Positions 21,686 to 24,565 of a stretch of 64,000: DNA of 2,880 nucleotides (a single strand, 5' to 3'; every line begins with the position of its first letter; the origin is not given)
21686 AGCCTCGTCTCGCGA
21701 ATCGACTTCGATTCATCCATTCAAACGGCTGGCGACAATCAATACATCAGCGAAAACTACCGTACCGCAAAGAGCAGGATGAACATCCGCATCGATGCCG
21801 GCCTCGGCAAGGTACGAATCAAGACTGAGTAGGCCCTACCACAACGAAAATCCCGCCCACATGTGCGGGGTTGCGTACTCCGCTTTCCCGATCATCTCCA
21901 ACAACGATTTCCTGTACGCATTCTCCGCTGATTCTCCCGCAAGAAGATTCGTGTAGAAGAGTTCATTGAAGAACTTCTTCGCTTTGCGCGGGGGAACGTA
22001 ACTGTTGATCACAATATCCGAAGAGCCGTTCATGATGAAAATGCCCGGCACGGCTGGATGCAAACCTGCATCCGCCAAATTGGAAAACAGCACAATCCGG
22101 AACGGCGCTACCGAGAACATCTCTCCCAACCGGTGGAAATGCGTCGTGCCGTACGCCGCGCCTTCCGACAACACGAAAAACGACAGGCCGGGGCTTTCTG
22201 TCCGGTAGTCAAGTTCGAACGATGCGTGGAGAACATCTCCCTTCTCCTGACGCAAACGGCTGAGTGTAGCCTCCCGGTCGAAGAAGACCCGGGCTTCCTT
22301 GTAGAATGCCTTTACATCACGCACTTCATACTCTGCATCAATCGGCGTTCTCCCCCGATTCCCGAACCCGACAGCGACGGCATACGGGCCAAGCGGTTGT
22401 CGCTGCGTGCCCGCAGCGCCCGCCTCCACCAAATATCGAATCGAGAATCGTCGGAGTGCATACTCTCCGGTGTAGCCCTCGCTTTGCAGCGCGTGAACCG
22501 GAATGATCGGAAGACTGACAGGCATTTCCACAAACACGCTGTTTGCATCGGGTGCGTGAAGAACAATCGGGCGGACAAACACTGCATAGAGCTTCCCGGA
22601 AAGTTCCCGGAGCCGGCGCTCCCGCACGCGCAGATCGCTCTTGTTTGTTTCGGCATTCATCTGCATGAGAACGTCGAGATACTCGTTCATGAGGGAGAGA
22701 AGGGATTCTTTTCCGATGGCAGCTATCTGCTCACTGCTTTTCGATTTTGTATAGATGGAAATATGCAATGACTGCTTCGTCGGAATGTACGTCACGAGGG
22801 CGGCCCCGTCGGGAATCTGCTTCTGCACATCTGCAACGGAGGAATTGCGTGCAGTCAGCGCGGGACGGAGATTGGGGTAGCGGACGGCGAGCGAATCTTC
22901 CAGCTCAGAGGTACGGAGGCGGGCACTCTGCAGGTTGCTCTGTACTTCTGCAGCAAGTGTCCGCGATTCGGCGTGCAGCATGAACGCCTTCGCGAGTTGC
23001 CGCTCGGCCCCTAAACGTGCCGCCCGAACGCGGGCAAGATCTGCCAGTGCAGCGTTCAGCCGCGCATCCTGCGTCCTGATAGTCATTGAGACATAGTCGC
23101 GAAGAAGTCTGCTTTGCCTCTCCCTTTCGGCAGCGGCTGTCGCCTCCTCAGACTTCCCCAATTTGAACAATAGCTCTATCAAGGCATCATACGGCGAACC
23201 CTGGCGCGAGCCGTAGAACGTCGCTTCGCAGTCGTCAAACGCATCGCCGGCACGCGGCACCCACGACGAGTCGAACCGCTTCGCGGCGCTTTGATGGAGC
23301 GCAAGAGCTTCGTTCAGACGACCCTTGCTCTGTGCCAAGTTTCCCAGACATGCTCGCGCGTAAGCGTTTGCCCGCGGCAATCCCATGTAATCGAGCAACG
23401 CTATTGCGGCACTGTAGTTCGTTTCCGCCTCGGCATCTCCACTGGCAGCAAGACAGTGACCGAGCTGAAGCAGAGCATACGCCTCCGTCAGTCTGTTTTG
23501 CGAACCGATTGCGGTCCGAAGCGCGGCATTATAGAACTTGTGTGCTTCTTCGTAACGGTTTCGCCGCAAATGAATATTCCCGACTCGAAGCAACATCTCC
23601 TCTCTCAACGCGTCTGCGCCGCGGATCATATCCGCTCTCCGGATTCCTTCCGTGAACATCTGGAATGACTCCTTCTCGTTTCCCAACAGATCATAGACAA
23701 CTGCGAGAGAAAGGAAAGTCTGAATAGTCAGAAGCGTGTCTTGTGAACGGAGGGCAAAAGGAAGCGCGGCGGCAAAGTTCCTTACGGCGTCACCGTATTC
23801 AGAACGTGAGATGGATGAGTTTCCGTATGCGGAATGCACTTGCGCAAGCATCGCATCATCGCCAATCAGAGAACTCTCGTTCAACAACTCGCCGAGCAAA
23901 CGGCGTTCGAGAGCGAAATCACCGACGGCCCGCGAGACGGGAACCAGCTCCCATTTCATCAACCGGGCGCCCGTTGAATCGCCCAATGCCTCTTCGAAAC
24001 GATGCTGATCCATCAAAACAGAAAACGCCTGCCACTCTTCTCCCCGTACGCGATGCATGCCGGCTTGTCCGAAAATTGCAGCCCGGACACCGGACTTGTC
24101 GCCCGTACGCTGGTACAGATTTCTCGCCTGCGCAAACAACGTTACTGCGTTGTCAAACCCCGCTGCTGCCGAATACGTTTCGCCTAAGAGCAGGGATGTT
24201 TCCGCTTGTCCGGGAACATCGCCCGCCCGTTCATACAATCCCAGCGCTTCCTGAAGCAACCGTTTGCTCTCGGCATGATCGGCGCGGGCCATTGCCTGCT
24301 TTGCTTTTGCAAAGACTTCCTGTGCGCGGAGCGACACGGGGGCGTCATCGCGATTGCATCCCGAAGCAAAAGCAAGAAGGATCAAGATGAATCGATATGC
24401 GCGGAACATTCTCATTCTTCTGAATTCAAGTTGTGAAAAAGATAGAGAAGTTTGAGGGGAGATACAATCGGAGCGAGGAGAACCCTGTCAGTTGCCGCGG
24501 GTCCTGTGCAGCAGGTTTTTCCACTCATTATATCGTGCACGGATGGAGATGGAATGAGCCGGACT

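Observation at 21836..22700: CHAT domain with the catalytic cysteine apparently replaced (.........) in a TPR lipoprotein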

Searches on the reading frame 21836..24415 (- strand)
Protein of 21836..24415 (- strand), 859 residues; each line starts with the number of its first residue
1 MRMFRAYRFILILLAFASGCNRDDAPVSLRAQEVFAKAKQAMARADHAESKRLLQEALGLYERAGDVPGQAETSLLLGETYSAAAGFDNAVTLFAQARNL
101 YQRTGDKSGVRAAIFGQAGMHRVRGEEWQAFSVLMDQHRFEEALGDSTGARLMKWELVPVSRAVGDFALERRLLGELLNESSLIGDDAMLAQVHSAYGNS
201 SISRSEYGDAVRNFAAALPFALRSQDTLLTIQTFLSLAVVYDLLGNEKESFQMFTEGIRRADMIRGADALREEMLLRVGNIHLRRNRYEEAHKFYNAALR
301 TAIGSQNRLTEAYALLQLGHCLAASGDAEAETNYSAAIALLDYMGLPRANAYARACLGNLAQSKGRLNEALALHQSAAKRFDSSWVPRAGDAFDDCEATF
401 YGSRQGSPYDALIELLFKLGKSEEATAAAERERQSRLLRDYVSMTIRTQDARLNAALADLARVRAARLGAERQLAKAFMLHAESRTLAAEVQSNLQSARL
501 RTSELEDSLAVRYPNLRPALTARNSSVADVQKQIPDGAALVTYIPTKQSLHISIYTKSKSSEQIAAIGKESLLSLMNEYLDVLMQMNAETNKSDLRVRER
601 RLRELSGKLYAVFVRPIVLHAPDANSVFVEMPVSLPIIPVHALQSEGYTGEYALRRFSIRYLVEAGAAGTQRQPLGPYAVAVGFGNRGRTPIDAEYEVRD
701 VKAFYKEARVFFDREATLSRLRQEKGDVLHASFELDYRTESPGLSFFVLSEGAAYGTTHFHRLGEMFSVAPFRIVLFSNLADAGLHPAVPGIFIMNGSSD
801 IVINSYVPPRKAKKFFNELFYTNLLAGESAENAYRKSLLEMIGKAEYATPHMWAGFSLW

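Call 3: search_protein_families(library=pfam, proteins=[window:21836-24415:-], max_evalue=10)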
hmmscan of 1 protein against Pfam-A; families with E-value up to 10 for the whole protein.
window:21836-24415:- (859 aa): 12 families
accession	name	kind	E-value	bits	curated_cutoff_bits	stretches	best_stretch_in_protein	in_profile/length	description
PF13424.12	TPR_12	-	2.2e-14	53.8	30.1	4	42-102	14-76/77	Tetratricopeptide repeat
PF12770.12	CHAT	-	1.4e-11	44.9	24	1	604-857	2-285/289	CHAT domain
PF17874.7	TPR_MalT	-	4e-07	30.1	45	3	191-315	40-166/336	MalT-like TPR region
PF14938.12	SNAP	-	4.1e-07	30.2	25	2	30-125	73-169/282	Soluble NSF attachment protein, SNAP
PF00515.34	TPR_1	-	0.00042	20.5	27.8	2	275-300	4-29/34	Tetratricopeptide repeat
PF13176.12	TPR_7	-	0.00071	19.9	27.9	1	276-304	3-31/36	Tetratricopeptide repeat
PF07719.23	TPR_2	-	0.0027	18.1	27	1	276-300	5-29/34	Tetratricopeptide repeat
PF13374.12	TPR_10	-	0.03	14.8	27.5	2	351-378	2-29/42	Tetratricopeptide repeat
PF10241.14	KxDL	-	0.099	13.4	27.2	1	467-515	36-84/86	Uncharacterized conserved protein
PF13432.12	TPR_16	-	0.15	13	32.7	2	269-302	28-61/65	Tetratricopeptide repeat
PF04212.24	MIT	-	1.6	9.4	30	0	37-66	3-32/66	MIT (microtubule interacting and transport) domain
PF13181.12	TPR_8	-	1.8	9.4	25.7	1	273-300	2-29/34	Tetratricopeptide repeat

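Call 4: search_protein_families(library=ncbifam, proteins=[window:21836-24415:-], max_evalue=10)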
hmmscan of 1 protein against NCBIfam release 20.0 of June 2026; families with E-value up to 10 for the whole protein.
window:21836-24415:- (859 aa): 9 families
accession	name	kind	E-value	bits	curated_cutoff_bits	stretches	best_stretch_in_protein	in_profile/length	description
NF053520.1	HK_Porph_FimS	equivalog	7.7e-08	31.1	600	2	42-137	215-310/618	sensor histidine kinase FimS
NF053617.1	SARPRegAfsRStmc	equivalog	4.8e-07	28.1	1430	2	230-384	735-889/986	SARP-family global regulator AfsR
NF041717.1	HaaA_phane_TPR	equivalog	4e-06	25.2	1125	3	46-222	687-863/882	cyclophane-containing RiPP biosynthesis TPR protein HaaT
NF053779.1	BT3442_fam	equivalog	0.0035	16.1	940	1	54-100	85-131/563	BT3442 family protein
NF053720.1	NsdA_fam_reg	subfamily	0.014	14.9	75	2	190-262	200-272/432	NsdA family TPR-like regulatory protein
NF033762.1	social_mot_Tgl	equivalog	0.014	14.7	225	1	278-301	106-129/252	social motility TPR repeat lipoprotein Tgl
NF052312.1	T9SS_PorW_SprE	equivalog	0.03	13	250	1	270-342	288-359/716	type IX secretion system periplasmic lipoprotein PorW/SprE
NF038310.1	lysogeny_AimR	equivalog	0.13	11.3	70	1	279-361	195-276/365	AimR family lysis-lysogeny pheromone receptor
TIGR01614.1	PME_inhib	domain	0.15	11.4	35.95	1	338-413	84-160/178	pectinesterase inhibitor domain-containing protein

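Call 5: search_solved_structures(query=window:21836-24415:-, max_evalue=10, show_alignments=3)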
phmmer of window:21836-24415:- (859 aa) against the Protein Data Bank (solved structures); distinct sequences matched with E-value up to 10: 14.
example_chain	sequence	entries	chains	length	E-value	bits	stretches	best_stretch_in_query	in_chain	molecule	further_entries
3sf4_A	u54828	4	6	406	3.6e-08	35.4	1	46-192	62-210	G-protein-signaling modulator 2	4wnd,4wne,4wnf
4wng_A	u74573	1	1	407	3.6e-08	35.4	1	46-192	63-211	G-protein-signaling modulator 2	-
6hc2_A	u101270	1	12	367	2.3e-07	32.7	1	46-192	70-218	G-protein-signaling modulator 2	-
5a6c_A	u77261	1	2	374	4.4e-07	31.8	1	46-192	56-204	G-PROTEIN-SIGNALING MODULATOR 2, AFADIN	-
4jhr_A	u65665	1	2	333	1.4e-06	30.1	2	64-192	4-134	G-protein-signaling modulator 2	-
3ro2_A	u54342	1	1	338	2.8e-06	29.2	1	46-192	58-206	G-protein-signaling modulator 2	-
4g2v_A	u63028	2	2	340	2.8e-06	29.1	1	46-192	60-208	G-protein-signaling modulator 2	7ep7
5a7d_B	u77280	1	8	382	0.0044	18.6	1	60-210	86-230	PINS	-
4a1s_A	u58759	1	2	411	0.02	16.4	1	59-255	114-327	PARTNER OF INSCUTEABLE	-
5dbk_A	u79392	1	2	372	0.031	15.8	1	233-300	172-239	Transcriptional regulator/TPR domain protein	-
4gpk_A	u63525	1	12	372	0.034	15.6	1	234-300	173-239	NprR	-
8ump_A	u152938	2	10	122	0.11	14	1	55-110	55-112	T33-ml35-redesigned-TPR-domain-fold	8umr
2wqh_A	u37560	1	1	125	0.56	11.6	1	276-382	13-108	CTPR3Y3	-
6vfj_B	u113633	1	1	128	1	10.8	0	273-302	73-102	I53_dn5B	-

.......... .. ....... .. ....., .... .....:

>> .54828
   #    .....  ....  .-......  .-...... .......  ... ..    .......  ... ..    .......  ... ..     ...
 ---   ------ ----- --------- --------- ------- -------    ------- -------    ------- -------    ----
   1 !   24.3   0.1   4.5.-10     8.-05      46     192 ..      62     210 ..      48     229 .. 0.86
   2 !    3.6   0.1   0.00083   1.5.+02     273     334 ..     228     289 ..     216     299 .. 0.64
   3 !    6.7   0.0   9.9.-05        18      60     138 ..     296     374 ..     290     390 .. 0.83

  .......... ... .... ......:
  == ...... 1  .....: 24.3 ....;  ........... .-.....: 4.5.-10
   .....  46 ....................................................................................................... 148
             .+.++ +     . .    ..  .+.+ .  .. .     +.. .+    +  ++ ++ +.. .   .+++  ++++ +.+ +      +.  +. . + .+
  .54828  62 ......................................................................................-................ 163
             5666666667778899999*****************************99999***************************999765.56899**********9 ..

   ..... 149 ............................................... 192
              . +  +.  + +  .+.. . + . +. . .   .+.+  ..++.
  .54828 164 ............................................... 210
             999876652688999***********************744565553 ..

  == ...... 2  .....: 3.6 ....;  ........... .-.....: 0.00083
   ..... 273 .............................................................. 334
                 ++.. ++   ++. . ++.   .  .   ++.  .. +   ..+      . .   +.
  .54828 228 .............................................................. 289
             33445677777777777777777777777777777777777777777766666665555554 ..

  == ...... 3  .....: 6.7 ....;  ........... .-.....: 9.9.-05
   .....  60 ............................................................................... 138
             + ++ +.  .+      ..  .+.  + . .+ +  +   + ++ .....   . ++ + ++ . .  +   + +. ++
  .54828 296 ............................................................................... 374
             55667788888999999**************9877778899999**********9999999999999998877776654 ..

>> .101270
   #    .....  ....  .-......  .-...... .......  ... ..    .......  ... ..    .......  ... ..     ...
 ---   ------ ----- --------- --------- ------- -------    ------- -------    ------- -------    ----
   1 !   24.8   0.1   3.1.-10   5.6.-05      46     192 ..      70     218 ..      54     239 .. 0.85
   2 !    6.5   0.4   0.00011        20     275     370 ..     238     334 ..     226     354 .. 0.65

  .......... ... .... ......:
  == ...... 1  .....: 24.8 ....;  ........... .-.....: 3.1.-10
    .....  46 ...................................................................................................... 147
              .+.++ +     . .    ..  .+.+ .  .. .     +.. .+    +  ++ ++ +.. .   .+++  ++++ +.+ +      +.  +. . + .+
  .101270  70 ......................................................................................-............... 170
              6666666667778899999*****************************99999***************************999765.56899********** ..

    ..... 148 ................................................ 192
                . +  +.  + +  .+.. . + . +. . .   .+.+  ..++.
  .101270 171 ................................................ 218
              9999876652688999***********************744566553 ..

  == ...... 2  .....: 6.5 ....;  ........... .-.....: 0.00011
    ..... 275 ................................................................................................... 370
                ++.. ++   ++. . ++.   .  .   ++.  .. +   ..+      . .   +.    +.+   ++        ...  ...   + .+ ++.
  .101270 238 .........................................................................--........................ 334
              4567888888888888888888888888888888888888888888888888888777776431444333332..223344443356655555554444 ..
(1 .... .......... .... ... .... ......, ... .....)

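Call 6: find_homologous_proteins(query=window:21836-24415:-, max_evalue=0.001)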
Query window:21836-24415:- (859 aa): 18 proteins with E <= 0.001 among 8000 candidates.
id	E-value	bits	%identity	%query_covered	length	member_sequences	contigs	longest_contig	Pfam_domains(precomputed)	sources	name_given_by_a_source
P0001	0.0e+0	1883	100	100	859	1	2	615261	PF17874.8,PF13424.13,PF14938.13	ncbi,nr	ncbi:MAG: CHAT domain-containing protein [Bacteroidetes bacterium]|nr:CHAT domain-containing protein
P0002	0.0e+0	1612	84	100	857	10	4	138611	PF17874.8,PF13424.13,PF12770.13,PF13374.13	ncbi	-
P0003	1.1e-282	958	52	100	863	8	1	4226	PF26725.1,PF17874.8,PF00515.35,PF13424.13,PF13176.13,PF13428.13,PF12770.13,PF13181.13,PF07719.24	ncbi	ncbi:MAG: tetratricopeptide repeat protein [Bacteroidota bacterium]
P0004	1.7e-243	829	48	99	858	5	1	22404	PF00515.35,PF13424.13,PF14938.13,PF12770.13,PF07719.24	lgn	-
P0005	2.5e-202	692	42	100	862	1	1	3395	PF17874.8,PF00515.35,PF13424.13,PF12770.13,PF07719.24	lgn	-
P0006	1.5e-192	660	42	99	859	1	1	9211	PF13424.13,PF12770.13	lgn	-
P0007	1.3e-185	637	40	99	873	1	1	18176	PF17874.8,PF13424.13,PF12770.13,PF07719.24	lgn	-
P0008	2.4e-184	633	41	100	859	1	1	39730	PF13424.13,PF12770.13,PF07719.24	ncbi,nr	ncbi:MAG: CHAT domain-containing protein [Ignavibacteriae bacterium]|nr:CHAT domain-containing prote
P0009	4.3e-180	619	39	99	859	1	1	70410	PF17874.8,PF00515.35,PF13424.13,PF13432.13,PF12770.13,PF07719.24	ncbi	-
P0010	2.3e-163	564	38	98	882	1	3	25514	PF13424.13,PF12770.13,PF07719.24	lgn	-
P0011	2.0e-162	560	38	97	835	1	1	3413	PF00515.35,PF13424.13,PF12770.13,PF07719.24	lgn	-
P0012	1.0e-116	409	40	71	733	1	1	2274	PF13424.13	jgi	jgi:hypothetical protein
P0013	8.8e-9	52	34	11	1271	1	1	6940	PF03704.24,PF13176.13,PF00486.35,PF13401.13,PF00931.29,PF13191.13,PF13374.13,PF17874.8,PF00515.35,PF13424.13,PF14938.13,PF13181.13,PF07719.24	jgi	jgi:predicted ATPase/DNA-binding SARP family transcriptional activator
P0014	6.1e-7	46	28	24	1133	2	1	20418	PF07978.20,PF17874.8,PF19961.6,PF13424.13,PF24885.2,PF14938.13,PF13676.12,PF00903.32,PF13181.13,PF07719.24,PF00931.29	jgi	jgi:tetratricopeptide (TPR) repeat protein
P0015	2.9e-6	44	24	37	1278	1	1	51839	PF12862.14,PF13414.13,PF13176.13,PF24885.2,PF12770.13,PF13374.13,PF17874.8,PF00515.35,PF13424.13,PF28559.1,PF14938.13,PF13181.13,PF07719.24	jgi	jgi:tetratricopeptide (TPR) repeat protein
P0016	3.3e-5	41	25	45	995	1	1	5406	PF13414.13,PF17874.8,PF00515.35,PF13424.13,PF13176.13,PF14938.13,PF12770.13,PF13181.13,PF07719.24,PF13374.13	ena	-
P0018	5.9e-5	40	22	59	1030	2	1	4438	PF13176.13,PF13428.13,PF12770.13,PF13374.13,PF17874.8,PF00515.35,PF13424.13,PF28559.1,PF21033.5,PF14938.13,PF13432.13,PF13181.13,PF07719.24,PF13174.13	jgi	jgi:CHAT domain-containing protein/Tfp pilus assembly protein PilF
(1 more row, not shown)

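Call 19: find_encoding_contigs(protein=P0008, flank=6000, max_places=2)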
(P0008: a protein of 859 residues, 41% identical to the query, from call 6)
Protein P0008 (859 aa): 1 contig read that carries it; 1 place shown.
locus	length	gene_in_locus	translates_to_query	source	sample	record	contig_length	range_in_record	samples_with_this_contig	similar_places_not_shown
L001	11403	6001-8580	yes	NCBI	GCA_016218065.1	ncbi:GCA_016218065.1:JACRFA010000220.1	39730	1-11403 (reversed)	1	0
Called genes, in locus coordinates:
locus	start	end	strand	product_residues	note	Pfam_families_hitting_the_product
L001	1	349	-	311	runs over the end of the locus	PF00119:ATP-synt_A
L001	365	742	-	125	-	-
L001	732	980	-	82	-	PF09527:ATPase_gene1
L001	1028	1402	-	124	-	PF04519:Bactofilin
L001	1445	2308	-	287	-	PF01551:Peptidase_M23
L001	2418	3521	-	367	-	PF01075:Glyco_transf_9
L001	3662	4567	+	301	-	PF02129:Peptidase_S15, PF01738:DLH (weak), PF02230:Abhydrolase_2 (faint), PF00561:Abhydrolase_1, PF12146:Hydrolase_4, PF12697:Abhydrolase_6 (weak), PF00326:Peptidase_S9, PF12146:Hydrolase_4 (weak), +1 more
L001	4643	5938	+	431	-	PF14821:Thr_synth_N, PF00291:PALP, PF24857:THR4_C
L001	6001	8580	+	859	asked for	PF13424:TPR_12 (faint), PF07719:TPR_2 (faint), PF12770:CHAT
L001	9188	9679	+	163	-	-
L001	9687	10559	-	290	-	PF09922:LiaF-like_C (weak)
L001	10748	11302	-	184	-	PF04542:Sigma70_r2, PF08281:Sigma70_r4_2, PF04545:Sigma70_r4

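Call 20: find_encoding_contigs(protein=P0009, flank=6000, max_places=2)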
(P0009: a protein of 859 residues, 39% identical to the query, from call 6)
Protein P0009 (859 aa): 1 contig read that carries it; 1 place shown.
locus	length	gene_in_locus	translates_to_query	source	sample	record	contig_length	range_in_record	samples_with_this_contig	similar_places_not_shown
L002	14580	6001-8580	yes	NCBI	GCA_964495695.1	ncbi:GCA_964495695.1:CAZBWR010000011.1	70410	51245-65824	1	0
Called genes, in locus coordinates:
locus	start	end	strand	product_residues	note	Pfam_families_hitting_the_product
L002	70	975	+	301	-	PF02129:Peptidase_S15, PF02230:Abhydrolase_2 (faint), PF00561:Abhydrolase_1, PF12146:Hydrolase_4, PF12697:Abhydrolase_6, PF00326:Peptidase_S9, PF01738:DLH (faint), PF12146:Hydrolase_4 (weak)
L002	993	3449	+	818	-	PF00696:AA_kinase, PF01842:ACT (weak), PF22468:ACT_9, PF01842:ACT (weak), PF13840:ACT_7 (weak), PF22468:ACT_9, PF03447:NAD_binding_3, PF00742:Homoserine_dh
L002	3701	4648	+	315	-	PF00288:GHMP_kinases_N, PF08544:GHMP_kinases_C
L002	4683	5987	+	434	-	PF14821:Thr_synth_N, PF00291:PALP, PF24857:THR4_C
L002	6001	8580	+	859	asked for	PF07719:TPR_2 (faint), PF13432:TPR_16 (faint), PF17874:TPR_MalT (faint), PF00515:TPR_1 (faint), PF13424:TPR_12 (weak), PF12770:CHAT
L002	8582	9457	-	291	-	PF09922:LiaF-like_C (faint)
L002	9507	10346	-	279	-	PF04542:Sigma70_r2, PF08281:Sigma70_r4_2, PF04545:Sigma70_r4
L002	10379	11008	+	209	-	PF02223:Thymidylate_kin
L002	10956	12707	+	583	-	PF22694:CtpB_N-like, PF00595:PDZ, PF13180:PDZ_2, PF17820:PDZ_6, PF03572:Peptidase_S41, PF28547:CHD_PDZ-protease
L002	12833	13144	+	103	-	PF00829:Ribosomal_L21p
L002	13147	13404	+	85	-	PF01016:Ribosomal_L27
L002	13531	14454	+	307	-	PF00056:Ldh_1_N, PF02866:Ldh_1_C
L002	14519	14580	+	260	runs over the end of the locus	-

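Call 44: search_protein_families(library=padloc, proteins=[window:21836-24415:-], max_evalue=0.01)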
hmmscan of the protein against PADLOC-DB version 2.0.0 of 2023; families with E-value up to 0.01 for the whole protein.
window:21836-24415:- (859 aa): 1 family
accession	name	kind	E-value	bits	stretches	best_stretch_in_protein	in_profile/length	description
PDLC01169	TPR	-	6.8e-09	33.5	0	237-340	115-217/252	TPR repeats containing protein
